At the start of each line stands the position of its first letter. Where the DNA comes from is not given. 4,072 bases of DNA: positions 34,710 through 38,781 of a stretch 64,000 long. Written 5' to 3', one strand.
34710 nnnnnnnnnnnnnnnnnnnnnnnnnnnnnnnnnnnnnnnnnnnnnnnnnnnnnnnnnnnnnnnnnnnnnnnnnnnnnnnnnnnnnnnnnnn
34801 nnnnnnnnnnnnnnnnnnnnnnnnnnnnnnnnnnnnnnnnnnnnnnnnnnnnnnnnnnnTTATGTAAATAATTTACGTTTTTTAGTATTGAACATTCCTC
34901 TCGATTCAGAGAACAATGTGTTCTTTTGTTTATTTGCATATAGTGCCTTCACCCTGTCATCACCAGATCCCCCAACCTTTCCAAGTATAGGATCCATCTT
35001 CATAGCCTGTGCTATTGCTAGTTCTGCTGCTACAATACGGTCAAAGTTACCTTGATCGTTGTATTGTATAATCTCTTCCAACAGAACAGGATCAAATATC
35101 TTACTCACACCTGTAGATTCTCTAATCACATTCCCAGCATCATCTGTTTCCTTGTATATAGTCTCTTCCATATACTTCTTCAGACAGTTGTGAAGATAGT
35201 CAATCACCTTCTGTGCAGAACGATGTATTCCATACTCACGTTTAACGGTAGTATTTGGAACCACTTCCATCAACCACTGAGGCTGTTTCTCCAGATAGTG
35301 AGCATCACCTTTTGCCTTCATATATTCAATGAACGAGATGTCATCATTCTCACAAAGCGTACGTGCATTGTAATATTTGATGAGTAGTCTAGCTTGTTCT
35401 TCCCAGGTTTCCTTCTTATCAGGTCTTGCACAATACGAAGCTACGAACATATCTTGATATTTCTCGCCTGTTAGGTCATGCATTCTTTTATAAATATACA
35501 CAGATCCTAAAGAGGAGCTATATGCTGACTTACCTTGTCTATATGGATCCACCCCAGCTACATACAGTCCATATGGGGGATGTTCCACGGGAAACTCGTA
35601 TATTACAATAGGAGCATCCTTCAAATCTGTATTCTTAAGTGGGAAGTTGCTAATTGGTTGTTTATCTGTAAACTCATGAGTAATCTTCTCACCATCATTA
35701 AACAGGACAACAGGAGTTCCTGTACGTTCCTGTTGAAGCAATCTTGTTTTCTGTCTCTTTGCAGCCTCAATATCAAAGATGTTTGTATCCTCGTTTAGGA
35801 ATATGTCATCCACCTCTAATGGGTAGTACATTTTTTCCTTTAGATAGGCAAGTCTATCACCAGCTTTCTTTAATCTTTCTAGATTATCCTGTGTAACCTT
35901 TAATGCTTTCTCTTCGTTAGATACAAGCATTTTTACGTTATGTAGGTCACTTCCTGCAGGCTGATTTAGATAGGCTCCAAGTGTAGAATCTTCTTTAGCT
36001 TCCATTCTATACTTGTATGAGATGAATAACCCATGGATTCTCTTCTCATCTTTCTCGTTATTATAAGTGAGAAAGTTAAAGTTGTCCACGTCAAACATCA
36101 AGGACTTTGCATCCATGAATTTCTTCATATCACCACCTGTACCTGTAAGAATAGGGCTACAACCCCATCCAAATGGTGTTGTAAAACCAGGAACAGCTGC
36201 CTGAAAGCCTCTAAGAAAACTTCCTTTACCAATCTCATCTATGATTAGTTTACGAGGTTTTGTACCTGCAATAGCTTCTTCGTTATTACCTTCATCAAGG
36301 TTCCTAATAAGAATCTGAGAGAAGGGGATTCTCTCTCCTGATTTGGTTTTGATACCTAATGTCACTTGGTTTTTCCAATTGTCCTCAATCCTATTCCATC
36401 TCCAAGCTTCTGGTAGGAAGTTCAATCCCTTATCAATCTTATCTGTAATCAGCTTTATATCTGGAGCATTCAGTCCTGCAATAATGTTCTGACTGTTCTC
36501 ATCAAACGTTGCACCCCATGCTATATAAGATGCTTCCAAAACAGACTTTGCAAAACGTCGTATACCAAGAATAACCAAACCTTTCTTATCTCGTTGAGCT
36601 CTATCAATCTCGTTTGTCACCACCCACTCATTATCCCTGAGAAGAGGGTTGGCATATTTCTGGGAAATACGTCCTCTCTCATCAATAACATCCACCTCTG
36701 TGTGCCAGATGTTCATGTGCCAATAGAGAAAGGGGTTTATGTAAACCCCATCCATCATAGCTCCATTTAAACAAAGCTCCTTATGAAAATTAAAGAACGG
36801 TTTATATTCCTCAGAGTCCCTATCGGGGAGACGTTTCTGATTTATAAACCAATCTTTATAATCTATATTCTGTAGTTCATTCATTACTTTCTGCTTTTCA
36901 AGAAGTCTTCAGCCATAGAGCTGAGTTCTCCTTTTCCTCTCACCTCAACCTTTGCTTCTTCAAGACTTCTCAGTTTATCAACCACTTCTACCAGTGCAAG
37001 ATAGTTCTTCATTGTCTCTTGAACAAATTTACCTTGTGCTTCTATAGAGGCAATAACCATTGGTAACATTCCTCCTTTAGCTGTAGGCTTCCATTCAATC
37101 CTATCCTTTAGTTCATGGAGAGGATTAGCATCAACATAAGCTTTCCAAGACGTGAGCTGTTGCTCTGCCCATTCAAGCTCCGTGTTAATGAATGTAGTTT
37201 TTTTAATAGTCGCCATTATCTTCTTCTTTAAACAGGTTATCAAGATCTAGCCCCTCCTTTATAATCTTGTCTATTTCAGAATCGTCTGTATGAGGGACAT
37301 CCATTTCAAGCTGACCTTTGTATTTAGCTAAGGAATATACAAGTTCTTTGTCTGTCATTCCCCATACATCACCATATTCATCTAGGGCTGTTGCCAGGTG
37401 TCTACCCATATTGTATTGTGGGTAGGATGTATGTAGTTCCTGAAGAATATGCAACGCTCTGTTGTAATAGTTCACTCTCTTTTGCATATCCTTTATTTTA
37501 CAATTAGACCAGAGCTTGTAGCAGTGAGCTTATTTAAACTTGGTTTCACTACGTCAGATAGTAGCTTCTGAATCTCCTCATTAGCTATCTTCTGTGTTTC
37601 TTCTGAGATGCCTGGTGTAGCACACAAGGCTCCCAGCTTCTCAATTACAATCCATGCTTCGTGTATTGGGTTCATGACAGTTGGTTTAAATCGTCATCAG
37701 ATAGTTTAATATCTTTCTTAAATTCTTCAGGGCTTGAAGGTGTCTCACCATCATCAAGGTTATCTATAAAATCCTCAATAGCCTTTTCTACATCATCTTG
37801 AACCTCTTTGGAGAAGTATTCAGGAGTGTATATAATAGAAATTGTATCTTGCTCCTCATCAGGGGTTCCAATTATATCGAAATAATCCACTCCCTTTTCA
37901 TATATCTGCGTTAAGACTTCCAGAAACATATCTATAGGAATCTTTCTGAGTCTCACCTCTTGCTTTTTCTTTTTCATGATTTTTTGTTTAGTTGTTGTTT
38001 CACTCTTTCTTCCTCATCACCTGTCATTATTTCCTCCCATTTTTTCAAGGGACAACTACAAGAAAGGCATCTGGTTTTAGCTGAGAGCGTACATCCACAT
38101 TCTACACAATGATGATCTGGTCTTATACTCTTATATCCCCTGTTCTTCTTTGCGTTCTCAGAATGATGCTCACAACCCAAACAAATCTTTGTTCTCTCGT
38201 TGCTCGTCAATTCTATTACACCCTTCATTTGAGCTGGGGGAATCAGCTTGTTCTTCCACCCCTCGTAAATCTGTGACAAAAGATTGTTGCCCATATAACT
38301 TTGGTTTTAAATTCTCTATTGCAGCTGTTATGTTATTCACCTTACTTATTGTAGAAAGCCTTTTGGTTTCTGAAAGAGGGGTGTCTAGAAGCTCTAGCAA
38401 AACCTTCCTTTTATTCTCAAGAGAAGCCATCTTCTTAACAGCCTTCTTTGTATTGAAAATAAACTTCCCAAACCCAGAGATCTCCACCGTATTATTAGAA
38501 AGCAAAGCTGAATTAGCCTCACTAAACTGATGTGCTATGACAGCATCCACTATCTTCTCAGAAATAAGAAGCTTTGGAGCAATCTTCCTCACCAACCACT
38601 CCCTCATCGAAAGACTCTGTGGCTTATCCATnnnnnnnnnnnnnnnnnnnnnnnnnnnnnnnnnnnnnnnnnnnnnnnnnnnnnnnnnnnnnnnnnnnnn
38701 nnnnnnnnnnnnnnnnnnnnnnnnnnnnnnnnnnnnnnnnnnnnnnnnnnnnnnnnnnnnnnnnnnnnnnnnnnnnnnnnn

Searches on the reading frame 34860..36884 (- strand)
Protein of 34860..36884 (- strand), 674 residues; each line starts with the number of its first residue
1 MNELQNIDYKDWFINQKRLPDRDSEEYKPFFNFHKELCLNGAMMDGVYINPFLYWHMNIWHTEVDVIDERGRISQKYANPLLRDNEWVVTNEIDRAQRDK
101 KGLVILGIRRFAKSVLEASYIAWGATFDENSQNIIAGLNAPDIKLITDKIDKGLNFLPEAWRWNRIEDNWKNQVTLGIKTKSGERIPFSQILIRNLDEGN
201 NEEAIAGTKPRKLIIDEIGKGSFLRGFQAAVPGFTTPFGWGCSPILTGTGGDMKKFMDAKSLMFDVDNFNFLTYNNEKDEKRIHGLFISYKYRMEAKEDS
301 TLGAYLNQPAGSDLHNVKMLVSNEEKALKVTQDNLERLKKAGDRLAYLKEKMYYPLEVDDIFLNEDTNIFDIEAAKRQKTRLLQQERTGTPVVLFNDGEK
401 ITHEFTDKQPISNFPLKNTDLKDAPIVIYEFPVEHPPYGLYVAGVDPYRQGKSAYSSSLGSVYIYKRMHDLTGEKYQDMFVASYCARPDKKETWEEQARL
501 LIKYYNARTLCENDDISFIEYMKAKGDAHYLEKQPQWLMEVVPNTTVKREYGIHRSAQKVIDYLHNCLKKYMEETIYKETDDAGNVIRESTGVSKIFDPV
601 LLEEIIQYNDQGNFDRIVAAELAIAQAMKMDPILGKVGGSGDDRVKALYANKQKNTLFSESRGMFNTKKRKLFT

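Call 11: search_protein_families(library=phrogs, proteins=[window:34860-36884:-], max_evalue=0.01)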
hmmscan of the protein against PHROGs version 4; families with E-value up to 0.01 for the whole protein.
window:34860-36884:- (674 aa): 2 families
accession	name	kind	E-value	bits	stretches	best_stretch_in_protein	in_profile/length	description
phrog_6681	-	head and packaging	1.8e-87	295.4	1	21-637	85-729/758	terminase large subunit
phrog_9120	-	unknown function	0.0039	18.2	0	574-655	49-126/127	-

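Call 12: search_protein_families(library=pfam, proteins=[window:34860-36884:-], max_evalue=0.01)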
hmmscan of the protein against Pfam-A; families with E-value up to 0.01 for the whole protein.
window:34860-36884:- (674 aa): 0 families

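Call 13: search_dna_similar(query=window:34860-36884:-, collection=phages, mode=protein, max_rows=25)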
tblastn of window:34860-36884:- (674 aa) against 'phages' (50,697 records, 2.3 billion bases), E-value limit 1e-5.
Records with a match: 126; places in all: 126; records where one place covers at least 80% of the query: 36.
Best place of each record, by identity: <60% 126.
By first word of the organism name: uncultured 39; Bacteroides 30; Flavobacterium 29; Cellulophaga 9; Bacteriophage 6; Azobacteroides 2; IAS 2; CrAssphage 2; Leptolyngbya 1; phage 1; and 5 more.
By host as written in the record: - 50; Bacteroides intestinalis DSM 108646 25; Flavobacterium psychrophilum 950106-1/1 12; Flavobacterium psychrophilum strain FPS-D10 3; Flavobacterium psychrophilum 020612-2/1 3; Cellulophaga baltica #18 2; Cellulophaga baltica #17 2; Cellulophaga baltica #4 2; and 18 more.
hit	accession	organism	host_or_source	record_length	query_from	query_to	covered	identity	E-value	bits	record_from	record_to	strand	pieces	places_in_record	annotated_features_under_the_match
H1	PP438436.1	Leptolyngbya phage Lbo-JY46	Leptolyngbya boryana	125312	7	668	98%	39.6%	2e-141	462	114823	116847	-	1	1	hypothetical protein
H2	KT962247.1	Cellulophaga phage phi17:2_18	Cellulophaga baltica #18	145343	11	626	91%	32.2%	5e-79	281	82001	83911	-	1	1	hypothetical protein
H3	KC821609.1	Cellulophaga phage phi17:2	Cellulophaga baltica #17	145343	11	626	91%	32.2%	5e-79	281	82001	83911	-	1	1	hypothetical protein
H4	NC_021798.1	Cellulophaga phage phi17:2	Cellulophaga baltica #17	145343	11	626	91%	32.2%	5e-79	281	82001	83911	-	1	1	terminase large subunit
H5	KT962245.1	Cellulophaga phage phi4:1_13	Cellulophaga baltica #13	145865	11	626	91%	32.1%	9e-79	280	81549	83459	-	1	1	hypothetical protein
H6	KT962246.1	Cellulophaga phage phi4:1_18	Cellulophaga baltica #18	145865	11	626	91%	32.1%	9e-79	280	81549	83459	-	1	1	hypothetical protein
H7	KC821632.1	Cellulophaga phage phi4:1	Cellulophaga baltica #4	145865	11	626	91%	32.1%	9e-79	280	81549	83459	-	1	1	hypothetical protein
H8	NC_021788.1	Cellulophaga phage phi4:1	Cellulophaga baltica #4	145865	11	626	91%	32.1%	9e-79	280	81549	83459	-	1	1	terminase large subunit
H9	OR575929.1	phage csAssE-Sib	human gut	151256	4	631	93%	30.1%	2e-50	273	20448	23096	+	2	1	terminase large subunit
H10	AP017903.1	Azobacteroides phage ProJPt-Bp1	Candidatus Azobacteroides ...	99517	23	637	91%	26.2%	3e-35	149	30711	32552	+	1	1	conserved hypothetical protein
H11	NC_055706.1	Azobacteroides phage ProJPt-Bp1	Candidatus Azobacteroides ...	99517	23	637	91%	26.2%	3e-35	149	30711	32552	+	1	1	terminase large subunit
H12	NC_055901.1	uncultured phage cr130_1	Rhesus macaque feces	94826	19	624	90%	26.5%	6e-34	145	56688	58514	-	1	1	terminase large subunit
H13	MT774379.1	uncultured phage cr118_1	human feces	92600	19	630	91%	26.2%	4e-23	171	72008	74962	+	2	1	terminase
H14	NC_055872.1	uncultured phage cr118_1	human feces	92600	19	630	91%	26.2%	4e-23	171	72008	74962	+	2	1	terminase large subunit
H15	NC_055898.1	uncultured phage cr115_1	human feces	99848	22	619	89%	26.6%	5e-36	152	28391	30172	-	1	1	terminase large subunit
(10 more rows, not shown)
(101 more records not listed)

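Call 17: find_related_loci(query=window:34860-36884:-, collection=viral_contigs, flank=6000)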
Query window:34860-36884:- (674 aa) in viral_contigs; peptide patterns used: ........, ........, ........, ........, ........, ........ (x = any residue, [..] = any of these).
507 stretches matched a pattern; 498 encode a relative of the query (tblastn E <= 1e-3); the best 80 are kept; 80 distinct loci.
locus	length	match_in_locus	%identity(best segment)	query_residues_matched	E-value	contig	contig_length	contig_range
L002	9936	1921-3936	90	3-674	0e+0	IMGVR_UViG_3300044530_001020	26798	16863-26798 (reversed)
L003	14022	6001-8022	89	1-674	0e+0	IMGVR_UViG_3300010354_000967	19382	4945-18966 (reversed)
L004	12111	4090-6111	89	1-674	0e+0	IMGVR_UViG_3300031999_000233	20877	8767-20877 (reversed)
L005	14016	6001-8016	89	3-674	0e+0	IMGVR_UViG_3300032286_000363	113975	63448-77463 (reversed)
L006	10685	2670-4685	90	3-674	0e+0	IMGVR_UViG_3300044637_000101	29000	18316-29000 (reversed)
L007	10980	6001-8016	90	3-674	0e+0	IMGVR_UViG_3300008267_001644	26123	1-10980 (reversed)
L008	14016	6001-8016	88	3-674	0e+0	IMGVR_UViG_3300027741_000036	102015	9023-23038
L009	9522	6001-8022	88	1-674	0e+0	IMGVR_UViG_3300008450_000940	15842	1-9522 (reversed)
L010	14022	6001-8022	88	1-674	0e+0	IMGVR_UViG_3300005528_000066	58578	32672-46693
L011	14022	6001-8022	89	1-674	0e+0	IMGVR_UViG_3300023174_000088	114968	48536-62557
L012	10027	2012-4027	89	3-674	0e+0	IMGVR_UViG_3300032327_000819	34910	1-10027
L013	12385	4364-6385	88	1-674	0e+0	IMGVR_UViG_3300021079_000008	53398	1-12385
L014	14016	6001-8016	88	3-674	0e+0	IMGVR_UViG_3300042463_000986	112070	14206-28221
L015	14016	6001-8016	88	3-674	0e+0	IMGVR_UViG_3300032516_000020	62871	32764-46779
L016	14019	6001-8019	87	1-673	0e+0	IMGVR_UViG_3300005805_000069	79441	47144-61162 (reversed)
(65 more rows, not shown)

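Call 45: get_annotated_region(hit=H1, flank=7000)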
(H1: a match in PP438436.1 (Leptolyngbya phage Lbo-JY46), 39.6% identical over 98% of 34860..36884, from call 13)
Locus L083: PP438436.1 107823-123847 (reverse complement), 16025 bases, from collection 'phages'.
description: Leptolyngbya phage Lbo-JY46, complete genome.
organism: Leptolyngbya phage Lbo-JY46 (NCBI taxid 3128135)
taxonomy: Viruses; Duplodnaviria; Heunggongvirae; Uroviricota; Caudoviricetes
host: Leptolyngbya boryana; source: China; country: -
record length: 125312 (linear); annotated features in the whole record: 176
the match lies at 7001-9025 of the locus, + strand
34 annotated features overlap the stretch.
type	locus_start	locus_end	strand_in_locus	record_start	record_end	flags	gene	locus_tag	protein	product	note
CDS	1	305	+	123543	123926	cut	-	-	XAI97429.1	hypothetical protein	-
tRNA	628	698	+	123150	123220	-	-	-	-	tRNA-Cys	-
tRNA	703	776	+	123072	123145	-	-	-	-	tRNA-Cys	-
tRNA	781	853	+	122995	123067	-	-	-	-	tRNA-Arg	-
CDS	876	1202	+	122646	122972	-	-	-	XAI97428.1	hypothetical protein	-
tRNA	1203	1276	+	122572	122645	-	-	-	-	tRNA-Asn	-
tRNA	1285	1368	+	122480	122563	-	-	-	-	tRNA-Met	-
CDS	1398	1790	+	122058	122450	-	-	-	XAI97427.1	hypothetical protein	-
tRNA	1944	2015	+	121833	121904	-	-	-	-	tRNA-Gly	-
CDS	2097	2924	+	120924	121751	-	-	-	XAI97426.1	homing endonuclease protein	-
tRNA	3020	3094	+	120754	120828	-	-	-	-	tRNA-Asp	-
tRNA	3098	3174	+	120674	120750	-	-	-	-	tRNA-Met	-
tRNA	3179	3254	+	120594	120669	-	-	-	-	tRNA-Ile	-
tRNA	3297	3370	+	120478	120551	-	-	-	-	tRNA-Ala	-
CDS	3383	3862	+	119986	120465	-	-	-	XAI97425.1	hypothetical protein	bacteriophage KVP40, Orf299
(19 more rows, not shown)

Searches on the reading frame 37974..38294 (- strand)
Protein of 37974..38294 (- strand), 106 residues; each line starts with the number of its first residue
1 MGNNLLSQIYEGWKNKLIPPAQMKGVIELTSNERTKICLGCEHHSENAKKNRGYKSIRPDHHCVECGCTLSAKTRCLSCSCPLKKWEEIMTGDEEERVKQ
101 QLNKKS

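Call 11: search_protein_families(library=phrogs, proteins=[window:37974-38294:-], max_evalue=0.01)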
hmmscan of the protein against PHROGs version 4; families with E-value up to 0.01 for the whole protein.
window:37974-38294:- (106 aa): 2 families
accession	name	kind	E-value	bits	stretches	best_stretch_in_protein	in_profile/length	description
phrog_13558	-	unknown function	2.4e-07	31.7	1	32-86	26-68/69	-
phrog_37411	-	unknown function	0.00017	22.2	1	32-103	23-99/207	-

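Call 12: search_protein_families(library=pfam, proteins=[window:37974-38294:-], max_evalue=0.01)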
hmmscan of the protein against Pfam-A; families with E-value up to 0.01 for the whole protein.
window:37974-38294:- (106 aa): 0 families

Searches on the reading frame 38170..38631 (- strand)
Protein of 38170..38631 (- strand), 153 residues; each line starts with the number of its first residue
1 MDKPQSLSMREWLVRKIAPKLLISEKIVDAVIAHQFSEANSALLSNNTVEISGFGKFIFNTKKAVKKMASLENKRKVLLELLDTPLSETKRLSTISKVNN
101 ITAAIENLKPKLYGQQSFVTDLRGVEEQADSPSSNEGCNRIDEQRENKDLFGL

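Call 11: search_protein_families(library=phrogs, proteins=[window:38170-38631:-], max_evalue=0.01)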
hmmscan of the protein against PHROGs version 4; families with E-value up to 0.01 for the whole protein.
window:38170-38631:- (153 aa): 1 family
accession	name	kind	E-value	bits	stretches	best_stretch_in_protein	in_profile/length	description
phrog_379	-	DNA, RNA and nucleotide metabolism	4.4e-05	24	1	10-66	32-88/138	DNA binding protein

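Call 12: search_protein_families(library=pfam, proteins=[window:38170-38631:-], max_evalue=0.01)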
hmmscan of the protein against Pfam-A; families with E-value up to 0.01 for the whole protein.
window:38170-38631:- (153 aa): 2 families
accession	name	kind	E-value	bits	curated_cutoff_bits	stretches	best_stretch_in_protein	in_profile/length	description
PF00216.26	Bac_DNA_binding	-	9.6e-07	29.4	22.4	1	13-64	6-57/90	Bacterial DNA-binding protein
PF18175.6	HU-CCDC81_bac_2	-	0.0031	17.8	35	0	13-63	3-53/70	CCDC81-like prokaryotic HU domain 2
